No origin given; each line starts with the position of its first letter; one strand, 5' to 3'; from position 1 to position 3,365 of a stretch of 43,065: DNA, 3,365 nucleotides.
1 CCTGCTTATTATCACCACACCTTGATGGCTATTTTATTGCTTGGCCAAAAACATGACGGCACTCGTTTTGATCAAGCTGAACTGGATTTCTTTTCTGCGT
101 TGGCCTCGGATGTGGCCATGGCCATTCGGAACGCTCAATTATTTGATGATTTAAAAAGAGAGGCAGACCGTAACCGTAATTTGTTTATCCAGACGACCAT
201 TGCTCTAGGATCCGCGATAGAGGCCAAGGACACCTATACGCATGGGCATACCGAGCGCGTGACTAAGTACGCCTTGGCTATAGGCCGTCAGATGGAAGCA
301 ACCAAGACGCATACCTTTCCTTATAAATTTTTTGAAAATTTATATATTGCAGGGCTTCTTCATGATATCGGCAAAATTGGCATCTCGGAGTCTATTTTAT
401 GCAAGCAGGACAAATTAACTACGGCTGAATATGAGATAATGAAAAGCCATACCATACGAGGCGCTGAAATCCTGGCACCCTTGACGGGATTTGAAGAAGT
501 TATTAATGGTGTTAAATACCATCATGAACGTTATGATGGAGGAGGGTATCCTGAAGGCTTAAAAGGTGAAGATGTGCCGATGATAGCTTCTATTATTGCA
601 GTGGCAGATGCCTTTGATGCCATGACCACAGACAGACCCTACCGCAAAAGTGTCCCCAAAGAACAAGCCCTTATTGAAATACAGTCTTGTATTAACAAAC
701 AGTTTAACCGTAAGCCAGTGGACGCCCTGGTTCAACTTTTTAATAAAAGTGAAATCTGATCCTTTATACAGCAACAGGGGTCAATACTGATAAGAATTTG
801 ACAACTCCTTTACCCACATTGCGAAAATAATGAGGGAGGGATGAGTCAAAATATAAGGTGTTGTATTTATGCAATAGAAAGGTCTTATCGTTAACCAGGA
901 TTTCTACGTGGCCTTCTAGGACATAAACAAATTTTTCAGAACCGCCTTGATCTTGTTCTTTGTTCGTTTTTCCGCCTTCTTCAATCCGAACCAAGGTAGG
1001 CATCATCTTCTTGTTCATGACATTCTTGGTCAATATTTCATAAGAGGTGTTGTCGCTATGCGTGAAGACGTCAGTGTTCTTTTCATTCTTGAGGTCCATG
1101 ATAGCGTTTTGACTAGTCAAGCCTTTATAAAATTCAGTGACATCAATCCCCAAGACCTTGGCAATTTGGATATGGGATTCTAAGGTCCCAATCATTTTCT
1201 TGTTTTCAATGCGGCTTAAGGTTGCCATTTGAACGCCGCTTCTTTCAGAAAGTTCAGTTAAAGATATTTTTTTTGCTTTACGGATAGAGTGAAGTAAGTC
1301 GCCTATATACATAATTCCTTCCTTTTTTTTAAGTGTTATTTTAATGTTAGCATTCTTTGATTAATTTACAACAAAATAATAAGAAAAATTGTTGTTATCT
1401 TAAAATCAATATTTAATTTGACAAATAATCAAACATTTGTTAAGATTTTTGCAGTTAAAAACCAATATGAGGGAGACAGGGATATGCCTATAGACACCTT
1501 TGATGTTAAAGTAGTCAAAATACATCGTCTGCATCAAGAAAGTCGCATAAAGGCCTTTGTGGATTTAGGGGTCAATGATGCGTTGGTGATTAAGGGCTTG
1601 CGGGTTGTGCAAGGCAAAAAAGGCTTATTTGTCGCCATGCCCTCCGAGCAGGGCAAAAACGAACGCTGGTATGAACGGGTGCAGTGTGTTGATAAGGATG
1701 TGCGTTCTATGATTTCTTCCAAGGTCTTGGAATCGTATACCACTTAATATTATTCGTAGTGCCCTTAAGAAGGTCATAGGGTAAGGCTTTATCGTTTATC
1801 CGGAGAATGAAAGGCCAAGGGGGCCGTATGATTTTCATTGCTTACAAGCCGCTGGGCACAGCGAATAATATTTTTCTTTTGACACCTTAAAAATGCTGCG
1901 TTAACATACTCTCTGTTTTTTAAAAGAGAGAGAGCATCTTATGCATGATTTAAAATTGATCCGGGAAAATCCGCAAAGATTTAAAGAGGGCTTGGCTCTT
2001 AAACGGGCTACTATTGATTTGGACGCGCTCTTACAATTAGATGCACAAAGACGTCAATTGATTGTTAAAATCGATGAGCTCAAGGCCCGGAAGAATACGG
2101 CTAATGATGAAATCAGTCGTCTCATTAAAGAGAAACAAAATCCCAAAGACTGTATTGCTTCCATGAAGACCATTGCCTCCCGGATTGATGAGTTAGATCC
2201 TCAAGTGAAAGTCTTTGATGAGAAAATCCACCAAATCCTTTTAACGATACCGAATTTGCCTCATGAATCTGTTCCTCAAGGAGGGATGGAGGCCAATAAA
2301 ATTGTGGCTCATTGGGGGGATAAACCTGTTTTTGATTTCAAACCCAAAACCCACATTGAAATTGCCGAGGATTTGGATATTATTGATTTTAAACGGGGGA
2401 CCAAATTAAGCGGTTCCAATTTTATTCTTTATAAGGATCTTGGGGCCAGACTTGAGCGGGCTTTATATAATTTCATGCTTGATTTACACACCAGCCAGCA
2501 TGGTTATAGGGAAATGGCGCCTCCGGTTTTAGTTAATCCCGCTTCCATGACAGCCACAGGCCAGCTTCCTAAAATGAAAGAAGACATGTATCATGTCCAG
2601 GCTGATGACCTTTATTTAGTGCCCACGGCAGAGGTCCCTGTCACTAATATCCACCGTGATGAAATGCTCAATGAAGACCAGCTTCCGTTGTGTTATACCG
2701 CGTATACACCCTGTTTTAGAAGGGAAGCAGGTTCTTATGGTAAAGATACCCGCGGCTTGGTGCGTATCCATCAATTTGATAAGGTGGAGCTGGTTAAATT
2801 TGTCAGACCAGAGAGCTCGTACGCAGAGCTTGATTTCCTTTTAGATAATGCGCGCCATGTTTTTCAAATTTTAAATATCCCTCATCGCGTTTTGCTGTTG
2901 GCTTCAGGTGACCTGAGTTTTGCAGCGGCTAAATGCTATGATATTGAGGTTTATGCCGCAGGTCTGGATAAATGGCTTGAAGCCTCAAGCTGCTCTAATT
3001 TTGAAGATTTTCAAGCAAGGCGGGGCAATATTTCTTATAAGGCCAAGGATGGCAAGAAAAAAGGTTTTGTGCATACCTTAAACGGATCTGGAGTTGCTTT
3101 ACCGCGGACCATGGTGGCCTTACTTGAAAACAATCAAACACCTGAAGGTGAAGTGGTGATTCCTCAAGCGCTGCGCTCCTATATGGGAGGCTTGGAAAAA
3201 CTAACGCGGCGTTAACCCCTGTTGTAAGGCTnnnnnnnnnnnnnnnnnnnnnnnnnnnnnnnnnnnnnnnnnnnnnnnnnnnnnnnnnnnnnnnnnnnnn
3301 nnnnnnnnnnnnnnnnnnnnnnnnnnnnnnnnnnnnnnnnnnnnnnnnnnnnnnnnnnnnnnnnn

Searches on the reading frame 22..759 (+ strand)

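Call 37: search_protein_families(library=pfam, proteins=[window:22-759:+], max_evalue=0.01)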
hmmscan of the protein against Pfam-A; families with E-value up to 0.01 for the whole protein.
window:22-759:+ (245 aa): 3 families
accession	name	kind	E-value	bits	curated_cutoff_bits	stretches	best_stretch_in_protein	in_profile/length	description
PF13487.12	HD_5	-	1.4e-31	109.9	27.2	1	65-222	6-160/170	HD domain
PF01966.28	HD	-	9.4e-21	74.7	22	1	75-201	3-116/116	HD domain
PF08668.18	HDOD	-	0.00056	19.9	22.9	1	74-124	89-138/196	HDOD domain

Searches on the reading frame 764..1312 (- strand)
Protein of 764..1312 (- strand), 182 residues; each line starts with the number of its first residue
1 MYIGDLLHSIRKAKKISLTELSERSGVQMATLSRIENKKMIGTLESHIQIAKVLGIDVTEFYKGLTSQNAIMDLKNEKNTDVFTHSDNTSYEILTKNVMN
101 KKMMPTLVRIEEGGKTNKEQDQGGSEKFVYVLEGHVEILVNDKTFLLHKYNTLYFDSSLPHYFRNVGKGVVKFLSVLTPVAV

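Call 37: search_protein_families(library=pfam, proteins=[window:764-1312:-], max_evalue=0.01)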
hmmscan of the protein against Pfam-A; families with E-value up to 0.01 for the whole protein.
window:764-1312:- (182 aa): 8 families
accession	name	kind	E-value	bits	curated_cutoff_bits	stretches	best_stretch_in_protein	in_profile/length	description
PF07883.17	Cupin_2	-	8.4e-12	45.1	27.2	1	107-176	2-69/70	Cupin domain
PF01381.28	HTH_3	-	1.3e-09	38.4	23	1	8-61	2-55/55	Helix-turn-helix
PF13443.12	HTH_26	-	2e-06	28.4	22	1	7-61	2-57/63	Cro/C1-type HTH DNA-binding domain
PF12844.13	HTH_19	-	0.0001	22.6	30.2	1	5-64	2-61/64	Helix-turn-helix domain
PF13560.12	HTH_31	-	0.00012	22.7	27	1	4-59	3-59/64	Helix-turn-helix domain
PF13413.12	HTH_25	-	0.00086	19.5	24.6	1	7-39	2-34/62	Helix-turn-helix domain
PF04552.19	Sigma54_DBD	-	0.0056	16.9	22.8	1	11-97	45-134/160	Sigma-54, DNA binding domain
PF13022.12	HTH_Tnp_1_2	-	0.0057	17.2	27.9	0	45-101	27-82/122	Helix-turn-helix of insertion element transposase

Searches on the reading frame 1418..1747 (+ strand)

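Call 37: search_protein_families(library=pfam, proteins=[window:1418-1747:+], max_evalue=0.01)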
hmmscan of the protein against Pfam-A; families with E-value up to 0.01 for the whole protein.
window:1418-1747:+ (109 aa): 1 family
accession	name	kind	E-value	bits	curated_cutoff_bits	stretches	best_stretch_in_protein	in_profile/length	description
PF04026.17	SpoVG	-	2.6e-20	72.7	29.6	1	30-108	3-81/82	SpoVG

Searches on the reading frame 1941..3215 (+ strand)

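Call 37: search_protein_families(library=pfam, proteins=[window:1941-3215:+], max_evalue=0.01)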
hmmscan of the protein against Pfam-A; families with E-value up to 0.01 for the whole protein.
window:1941-3215:+ (424 aa): 2 families
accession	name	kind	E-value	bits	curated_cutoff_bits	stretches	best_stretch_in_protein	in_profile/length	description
PF00587.30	tRNA-synt_2b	-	1e-37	130.4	29.3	1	221-398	8-179/179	tRNA synthetase class II core domain (G, H, P, S and T)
PF02403.27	Seryl_tRNA_N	-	1.6e-26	93.1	28.2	1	1-107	1-108/108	Seryl-tRNA synthetase N-terminal domain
